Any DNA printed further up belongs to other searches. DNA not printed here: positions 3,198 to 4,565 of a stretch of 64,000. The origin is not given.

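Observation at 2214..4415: Unknown protein + PD-(D/E)xK nuclease pair: candidate new anti-phage system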

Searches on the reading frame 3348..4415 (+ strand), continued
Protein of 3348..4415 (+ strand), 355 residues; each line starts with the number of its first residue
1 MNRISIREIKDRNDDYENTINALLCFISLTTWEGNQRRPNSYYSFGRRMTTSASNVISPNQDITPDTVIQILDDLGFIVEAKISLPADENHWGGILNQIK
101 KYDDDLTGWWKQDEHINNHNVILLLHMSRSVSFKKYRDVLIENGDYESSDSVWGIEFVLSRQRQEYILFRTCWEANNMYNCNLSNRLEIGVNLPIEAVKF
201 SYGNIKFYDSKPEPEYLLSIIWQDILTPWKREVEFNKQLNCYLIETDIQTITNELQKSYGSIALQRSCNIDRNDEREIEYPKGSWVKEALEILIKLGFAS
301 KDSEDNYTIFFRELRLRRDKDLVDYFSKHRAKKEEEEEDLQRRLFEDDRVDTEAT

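Call 34: search_protein_families(library=pfam, proteins=[L016:249-3107:+, L017:680-3145:+, L020:5706-8645:+, L021:1585-5406:+, L023:77-3019:+, L024:29-1747:+, L030:793-2589:+, L007:2499-5837:-, L008:2414-5425:-, L022:4659-8054:+], max_evalue=0.001)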
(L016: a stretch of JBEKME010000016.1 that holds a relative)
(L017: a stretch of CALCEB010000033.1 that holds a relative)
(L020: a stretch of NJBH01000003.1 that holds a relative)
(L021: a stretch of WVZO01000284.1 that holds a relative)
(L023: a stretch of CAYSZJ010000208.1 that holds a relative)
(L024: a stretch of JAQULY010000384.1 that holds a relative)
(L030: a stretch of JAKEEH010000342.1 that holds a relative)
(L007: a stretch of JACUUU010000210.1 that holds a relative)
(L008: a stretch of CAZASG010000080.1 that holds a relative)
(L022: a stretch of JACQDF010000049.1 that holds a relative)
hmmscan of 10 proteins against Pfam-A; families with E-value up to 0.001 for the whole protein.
L016:249-3107:+ (953 aa): 4 families
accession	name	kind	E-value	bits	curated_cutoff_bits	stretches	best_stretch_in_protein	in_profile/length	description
PF00773.25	RNB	-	4.1e-113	378.4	29.3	1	416-771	1-325/326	RNB domain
PF17876.7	CSD2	-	3.9e-19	68.9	26.2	1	344-392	27-74/74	Cold shock domain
PF08206.17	OB_RNB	-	6.6e-15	55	24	1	144-201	1-54/58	Ribonuclease B OB domain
PF00575.29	S1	-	1.9e-07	31.8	22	1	870-951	4-73/74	S1 RNA binding domain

L017:680-3145:+ (822 aa): 5 families
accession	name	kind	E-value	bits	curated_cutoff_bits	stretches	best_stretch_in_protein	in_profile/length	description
PF00270.35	DEAD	-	3.2e-34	118.5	26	1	93-262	2-161/167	DEAD/DEAH box helicase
PF09369.15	MZB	-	1.4e-16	61.4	24.2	1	687-797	1-80/80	MrfA Zn-binding domain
PF00271.37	Helicase_C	-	9.3e-16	58.5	23.5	1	321-425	12-109/110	Helicase conserved C-terminal domain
PF22982.3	WHD_HRQ1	-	2.6e-10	41.6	27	1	461-529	1-69/70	ATP-dependent helicase HRQ1, winged helix domain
PF04851.21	ResIII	-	8.5e-09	36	22.5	1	91-229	4-140/164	Type III restriction enzyme, res subunit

L020:5706-8645:+ (980 aa): 3 families
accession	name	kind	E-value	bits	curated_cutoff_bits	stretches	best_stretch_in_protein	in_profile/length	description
PF00136.26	DNA_pol_B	-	2e-47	162.5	23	1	538-920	2-412/453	DNA polymerase family B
PF03104.25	DNA_pol_B_exo1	-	4.6e-24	85.6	23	1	232-458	2-230/242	DNA polymerase family B, exonuclease domain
PF13482.12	RNase_H_2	-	0.00028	21.3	22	1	382-486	43-117/165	RNase_H superfamily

L021:1585-5406:+ (1274 aa): 9 families
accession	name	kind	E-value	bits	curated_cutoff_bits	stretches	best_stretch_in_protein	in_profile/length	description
PF03781.23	FGE-sulfatase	-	4.7e-41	141.6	23.3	1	1007-1268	8-255/255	Sulfatase-modifying factor enzyme 1-like domain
PF05729.18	NACHT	-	4.7e-14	53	26.7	1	490-657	1-166/167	NACHT domain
PF13614.12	AAA_31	-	2.4e-08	34.5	27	1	20-230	2-169/177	AAA domain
PF24883.2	NPHP3_N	-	3.2e-06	27.9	24.8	0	559-618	106-164/164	Nephrocystin 3, N-terminal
PF01656.29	CbiA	-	2.2e-05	24.8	25.4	1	22-214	1-54/125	CobQ/CobB/MinD/ParA nucleotide binding domain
PF24389.1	ORC-CDC6-like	-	3.8e-05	23.1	27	1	487-520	30-63/571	ORC-CDC6-like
PF20720.3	nSTAND3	-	0.00036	20.7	27.2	0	482-625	10-118/155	Novel STAND NTPase 3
PF13401.12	AAA_22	-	0.0004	21.1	27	0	490-588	6-96/130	AAA domain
PF25199.1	nSTAND_NTPase5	-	0.00046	20.5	34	0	467-532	19-84/145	Novel STAND NTPase 5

L023:77-3019:+ (981 aa): 4 families
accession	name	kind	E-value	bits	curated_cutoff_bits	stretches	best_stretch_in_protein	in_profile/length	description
PF00136.26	DNA_pol_B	-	3.2e-48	165.1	23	1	541-924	4-415/453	DNA polymerase family B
PF03104.25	DNA_pol_B_exo1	-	4.5e-24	85.6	23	1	233-459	2-230/242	DNA polymerase family B, exonuclease domain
PF13482.12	RNase_H_2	-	5.6e-05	23.6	22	1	382-484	42-114/165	RNase_H superfamily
PF10108.15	DNA_pol_B_exo2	-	0.00023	21.4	24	1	337-422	8-77/213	Predicted 3'-5' exonuclease related to the exonuclease domain of PolB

L024:29-1747:+ (573 aa): 1 family
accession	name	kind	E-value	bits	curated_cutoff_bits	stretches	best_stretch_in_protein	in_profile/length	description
PF09369.15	MZB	-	2.4e-11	44.6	24.2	1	435-539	1-80/80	MrfA Zn-binding domain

L030:793-2589:+ (599 aa): 2 families
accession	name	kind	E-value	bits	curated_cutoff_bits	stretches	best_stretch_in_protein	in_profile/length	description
PF02037.33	SAP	-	5.7e-11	42.2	23.9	1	335-358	9-32/37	SAP domain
PF18953.6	SAP_new25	-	6.4e-07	29.3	26.3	0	377-405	13-41/51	SAP domain-containing new25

L007:2499-5837:- (1113 aa): 2 families
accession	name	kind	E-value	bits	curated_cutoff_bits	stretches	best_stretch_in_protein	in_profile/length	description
PF18731.6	HEPN_Swt1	-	1e-31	110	27.5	1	12-129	2-112/115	Swt1-like HEPN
PF04465.17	DUF499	-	8.1e-26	90.6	23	1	323-951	48-695/1024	Protein of unknown function (DUF499)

L008:2414-5425:- (1004 aa): 6 families
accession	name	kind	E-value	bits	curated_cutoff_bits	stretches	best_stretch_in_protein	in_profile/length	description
PF13519.12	VWA_2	-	2.2e-33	115.5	27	2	481-587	1-106/107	von Willebrand factor type A domain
PF00092.34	VWA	-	8.2e-30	104.7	23.8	2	481-647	2-173/174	von Willebrand factor type A domain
PF07090.17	GATase1_like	-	1.6e-15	57.8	27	1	670-751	162-246/247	Putative glutamine amidotransferase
PF13768.12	VWA_3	-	5.6e-15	56.2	27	1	481-635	3-155/155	von Willebrand factor type A domain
PF05762.20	VWA_CoxE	-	1.1e-05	25.4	26.4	0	475-603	53-174/222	VWA domain containing CoxE-like protein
PF06283.17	ThuA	-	0.00079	20.2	33.4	0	381-446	24-87/209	Trehalose utilisation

L022:4659-8054:+ (1132 aa): 5 families
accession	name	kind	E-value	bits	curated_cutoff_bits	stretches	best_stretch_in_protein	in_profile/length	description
PF25183.1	OMP_b-brl_4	-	2.8e-186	621.9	30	1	305-1122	7-835/838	Outer membrane beta barrel domain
PF13620.12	CarboxypepD_reg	-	8.8e-15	55.3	32.3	1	35-102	5-76/82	Carboxypeptidase regulatory-like domain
PF13715.12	CarbopepD_reg_2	-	3.1e-10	40.4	32.2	1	33-101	2-70/88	CarboxypepD_reg-like domain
PF00593.30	TonB_dep_Rec_b-barrel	-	1.6e-06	28.7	27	1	460-784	36-254/436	TonB dependent receptor-like, beta-barrel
PF17210.9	SdrD_B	-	7.3e-05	23.4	29.7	1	34-89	15-73/112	SdrD B-like domain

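Call 39: find_encoding_contigs(protein=P0028, flank=10000, max_places=3)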
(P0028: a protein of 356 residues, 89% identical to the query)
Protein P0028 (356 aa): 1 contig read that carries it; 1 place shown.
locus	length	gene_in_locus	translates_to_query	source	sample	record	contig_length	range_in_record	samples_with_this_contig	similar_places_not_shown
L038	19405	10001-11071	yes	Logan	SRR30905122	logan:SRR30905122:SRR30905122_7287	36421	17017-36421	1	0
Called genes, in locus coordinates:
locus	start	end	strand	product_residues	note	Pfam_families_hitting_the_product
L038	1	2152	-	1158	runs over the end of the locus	PF02811:PHP, PF07733:DNA_pol3_alpha, PF17657:DNA_pol3_finger, PF14579:HHH_6, PF01336:tRNA_anti-codon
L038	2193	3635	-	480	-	PF00117:GATase, PF07722:Peptidase_C26 (weak), PF02540:NAD_synthase (weak), PF00958:GMP_synt_C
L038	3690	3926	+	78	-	-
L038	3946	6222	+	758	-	-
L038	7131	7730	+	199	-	-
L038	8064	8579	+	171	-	-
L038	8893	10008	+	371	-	-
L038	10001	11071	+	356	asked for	-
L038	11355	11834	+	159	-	-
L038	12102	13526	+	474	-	-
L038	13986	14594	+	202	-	PF00589:Phage_integrase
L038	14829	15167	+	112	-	-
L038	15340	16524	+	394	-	PF03420:Peptidase_S77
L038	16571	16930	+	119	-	-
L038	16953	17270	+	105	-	-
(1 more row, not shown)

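Call 43: find_related_loci(query=A2, collection=viral_contigs, flank=10000)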
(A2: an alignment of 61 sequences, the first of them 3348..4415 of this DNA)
Query A2 (355 aa) in viral_contigs; peptide patterns used: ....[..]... (x = any residue, [..] = any of these).
34 stretches matched a pattern; 2 encode a relative of the query (tblastn E <= 1e-3); 2 distinct loci.
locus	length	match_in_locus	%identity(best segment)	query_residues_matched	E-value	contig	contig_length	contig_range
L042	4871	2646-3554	30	14-328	8e-45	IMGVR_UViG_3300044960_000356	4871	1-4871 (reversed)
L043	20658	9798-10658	27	9-303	6e-27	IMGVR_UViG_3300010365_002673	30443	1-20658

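Call 51: find_encoding_contigs(protein=P0072, flank=10000, max_places=1)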
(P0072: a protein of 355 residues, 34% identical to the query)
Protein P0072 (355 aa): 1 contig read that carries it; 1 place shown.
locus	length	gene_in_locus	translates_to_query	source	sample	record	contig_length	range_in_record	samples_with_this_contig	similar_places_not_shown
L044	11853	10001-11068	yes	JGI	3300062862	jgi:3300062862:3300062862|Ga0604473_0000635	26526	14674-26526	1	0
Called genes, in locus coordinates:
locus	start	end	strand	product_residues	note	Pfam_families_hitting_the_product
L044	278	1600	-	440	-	-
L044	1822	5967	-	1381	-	-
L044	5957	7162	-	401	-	PF13289:SIR2_2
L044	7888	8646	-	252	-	-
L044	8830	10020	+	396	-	-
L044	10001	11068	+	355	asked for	-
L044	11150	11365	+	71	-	-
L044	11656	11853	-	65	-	?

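Call 52: find_encoding_contigs(protein=P0067, flank=10000, max_places=1)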
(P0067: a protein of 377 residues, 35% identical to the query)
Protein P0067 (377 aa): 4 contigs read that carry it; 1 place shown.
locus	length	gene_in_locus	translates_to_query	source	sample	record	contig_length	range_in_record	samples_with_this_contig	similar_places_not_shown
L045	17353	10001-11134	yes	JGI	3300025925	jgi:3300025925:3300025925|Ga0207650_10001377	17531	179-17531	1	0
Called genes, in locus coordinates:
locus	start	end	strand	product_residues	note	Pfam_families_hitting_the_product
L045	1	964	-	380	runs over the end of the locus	?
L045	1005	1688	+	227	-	PF00027:cNMP_binding, PF13545:HTH_Crp_2, PF00325:Crp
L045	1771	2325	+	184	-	PF01066:CDP-OH_P_transf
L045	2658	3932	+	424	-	PF05697:Trigger_N, PF05698:Trigger_C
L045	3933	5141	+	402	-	PF07690:MFS_1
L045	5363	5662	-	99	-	PF08845:SymE_toxin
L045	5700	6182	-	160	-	-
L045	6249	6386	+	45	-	-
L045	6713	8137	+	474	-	PF28123:DUF8370, PF28130:DUF8371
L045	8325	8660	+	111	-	-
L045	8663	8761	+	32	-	-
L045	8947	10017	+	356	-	-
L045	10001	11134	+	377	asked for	-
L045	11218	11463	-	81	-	PF01954:AF2212-like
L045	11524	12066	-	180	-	-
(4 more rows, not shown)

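Call 53: find_encoding_contigs(protein=P0096, flank=10000, max_places=1)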
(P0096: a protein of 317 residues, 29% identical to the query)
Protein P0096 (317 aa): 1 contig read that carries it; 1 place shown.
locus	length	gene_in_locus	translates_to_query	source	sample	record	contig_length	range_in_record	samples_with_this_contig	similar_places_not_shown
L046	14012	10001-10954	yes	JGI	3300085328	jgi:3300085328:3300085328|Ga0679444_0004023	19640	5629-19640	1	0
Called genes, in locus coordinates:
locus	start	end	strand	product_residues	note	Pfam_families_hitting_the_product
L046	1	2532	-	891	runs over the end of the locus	PF00069:Pkinase, PF01636:APH (faint), PF03109:ABC1 (faint), PF07714:PK_Tyr_Ser-Thr, PF26549:Tricorn_N, PF26550:Tricorn_2nd, PF07676:PD40 (weak), PF26549:Tricorn_N, +2 more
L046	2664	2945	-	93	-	PF07929:PRiA4_ORF3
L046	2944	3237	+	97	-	PF08734:GYD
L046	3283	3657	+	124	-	PF19649:DUF6152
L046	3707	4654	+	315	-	-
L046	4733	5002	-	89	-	-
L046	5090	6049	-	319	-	-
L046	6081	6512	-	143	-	PF19649:DUF6152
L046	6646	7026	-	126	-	-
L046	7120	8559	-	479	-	-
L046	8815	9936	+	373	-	-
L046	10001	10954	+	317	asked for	-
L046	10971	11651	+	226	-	-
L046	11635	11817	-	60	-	-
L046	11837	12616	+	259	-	-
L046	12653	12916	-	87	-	-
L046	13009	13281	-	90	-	-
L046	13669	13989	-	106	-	-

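Call 57: search_protein_families(library=pfam, alignment_id=A2, max_evalue=1)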
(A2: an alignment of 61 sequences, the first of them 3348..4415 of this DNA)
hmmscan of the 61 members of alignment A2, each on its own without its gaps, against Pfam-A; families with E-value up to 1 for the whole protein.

A. member 1, window:3348-4415:+ (355 aa): 1 family
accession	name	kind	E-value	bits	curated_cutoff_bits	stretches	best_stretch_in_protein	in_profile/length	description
PF09612.15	HtrL_YibB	-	0.018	15.1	24.1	1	27-106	12-93/267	Bacterial protein of unknown function (HtrL_YibB)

B. families by the number of members that match (of 61 scanned): 27 families (the first 25 are shown)
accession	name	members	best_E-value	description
PF06289.16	FlbD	3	0.026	Flagellar and Swarming motility proteins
PF20385.3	DUF6680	2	0.0043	Family of unknown function (DUF6680)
PF09612.15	HtrL_YibB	2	0.018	Bacterial protein of unknown function (HtrL_YibB)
PF04313.20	HSDR_N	1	0.0028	Type I restriction enzyme R protein N terminus (HSDR_N)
PF09905.14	VF530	1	0.022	DNA-binding protein VF530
PF22724.1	NCAB1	1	0.023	NACHT C-terminal Alpha/Beta 1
PF14798.11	Ca_hom_mod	1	0.026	Calcium homeostasis modulator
PF11638.13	DnaA_N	1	0.035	DnaA N-terminal domain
PF13035.11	DUF3896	1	0.036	Protein of unknown function (DUF3896)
PF00436.31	SSB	1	0.039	Single-strand binding protein family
PF11269.13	DUF3069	1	0.051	Protein of unknown function (DUF3069)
PF12266.13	DUF3613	1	0.065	Protein of unknown function (DUF3613)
PF12440.13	MAGE_N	1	0.067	Melanoma associated antigen family N terminal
PF12031.14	BAF250_C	1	0.083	SWI/SNF-like complex subunit BAF250/Osa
PF10789.14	Phage_RpbA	1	0.091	Phage RNA polymerase binding, RpbA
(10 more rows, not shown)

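Call 58: search_protein_families(library=padloc, alignment_id=A2, max_evalue=0.1)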
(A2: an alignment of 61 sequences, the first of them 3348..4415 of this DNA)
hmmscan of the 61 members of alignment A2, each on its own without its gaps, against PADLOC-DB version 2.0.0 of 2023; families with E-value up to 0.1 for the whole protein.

A. member 1, window:3348-4415:+ (355 aa): 1 family
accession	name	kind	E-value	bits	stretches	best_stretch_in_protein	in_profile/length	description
PDLC04571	PDC-M31B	-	0.0014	16.4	1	85-142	42-98/233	-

B. families by the number of members that match (of 61 scanned): 11 families
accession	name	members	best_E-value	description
PDLC02925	HTH_IX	2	0.015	-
PDLC00944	Cas4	2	0.015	Cas4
PDLC04571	PDC-M31B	1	0.0014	-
PDLC03327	MTase_II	1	0.0039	Type II methyltransferase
PDLC04986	PDC-S28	1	0.0066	-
PDLC02814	DpdC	1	0.013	DpdC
PDLC00681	Effector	1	0.016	2TM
PDLC02722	PbeC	1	0.017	PbeC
PDLC01447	Cas4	1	0.018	"CAS-I,CAS-II,CAS-III,CAS-IV,CAS-V,CAS-VI; acquisition_associated"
PDLC00919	Cas10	1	0.026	Cas10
PDLC03908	NsnC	1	0.027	-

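Call 73: search_protein_families(library=pfam, proteins=[L043:3492-3995:+, L043:3995-5686:+, L043:5686-7860:+, L043:7903-8517:+, L043:10940-11611:-, L043:11624-12124:-, L043:12103-15249:-, L043:15269-15685:-, L043:16178-17848:-, L043:18354-19337:-], max_evalue=0.001)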
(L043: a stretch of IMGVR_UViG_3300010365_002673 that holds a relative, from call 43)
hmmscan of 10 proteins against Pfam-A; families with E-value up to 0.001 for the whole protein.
L043:3492-3995:+ (168 aa): 0 families

L043:3995-5686:+ (564 aa): 2 families
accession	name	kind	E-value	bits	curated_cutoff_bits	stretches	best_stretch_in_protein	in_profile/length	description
PF01555.25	N6_N4_Mtase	-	1.1e-38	133.9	26.7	1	88-412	1-214/221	DNA methylase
PF03602.21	Cons_hypoth95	-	5.5e-06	26.6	24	0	51-123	73-148/182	Conserved hypothetical protein 95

L043:5686-7860:+ (725 aa): 6 families
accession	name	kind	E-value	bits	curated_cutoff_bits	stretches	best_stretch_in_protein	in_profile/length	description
PF04851.21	ResIII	-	1.5e-24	87.2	22.5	1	2-182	2-163/164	Type III restriction enzyme, res subunit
PF00270.35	DEAD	-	1.7e-09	38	26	1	7-182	3-161/167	DEAD/DEAH box helicase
PF18766.7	SWI2_SNF2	-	5.2e-09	36.5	26.7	1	7-188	1-162/221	SWI2/SNF2 ATPase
PF01637.24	ATPase_2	-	1.4e-07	32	33.2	1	18-167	10-133/225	ATPase domain predominantly from Archaea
PF00271.37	Helicase_C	-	1.8e-05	25.4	23.5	0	295-353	53-109/110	Helicase conserved C-terminal domain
PF25199.1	nSTAND_NTPase5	-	0.00032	21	34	0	11-68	24-79/145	Novel STAND NTPase 5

L043:7903-8517:+ (205 aa): 1 family
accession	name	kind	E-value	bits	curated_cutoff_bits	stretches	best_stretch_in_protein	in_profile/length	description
PF00730.31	HhH-GPD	-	6e-15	55.9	26.2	1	48-190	2-108/108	HhH-GPD superfamily base excision DNA repair protein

L043:10940-11611:- (224 aa): 0 families

L043:11624-12124:- (167 aa): 0 families

L043:12103-15249:- (1049 aa): 0 families

L043:15269-15685:- (139 aa): 0 families

L043:16178-17848:- (557 aa): 0 families

L043:18354-19337:- (328 aa): 1 family
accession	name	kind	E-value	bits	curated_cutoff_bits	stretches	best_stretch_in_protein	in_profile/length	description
PF18906.5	Phage_tube_2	-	3.9e-16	59.9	27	1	10-255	5-226/266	Phage tail tube protein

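Call 81: search_protein_families(library=phrogs, proteins=[window:3348-4415:+], max_evalue=0.01)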
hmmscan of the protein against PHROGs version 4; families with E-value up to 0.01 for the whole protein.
window:3348-4415:+ (355 aa): 0 families
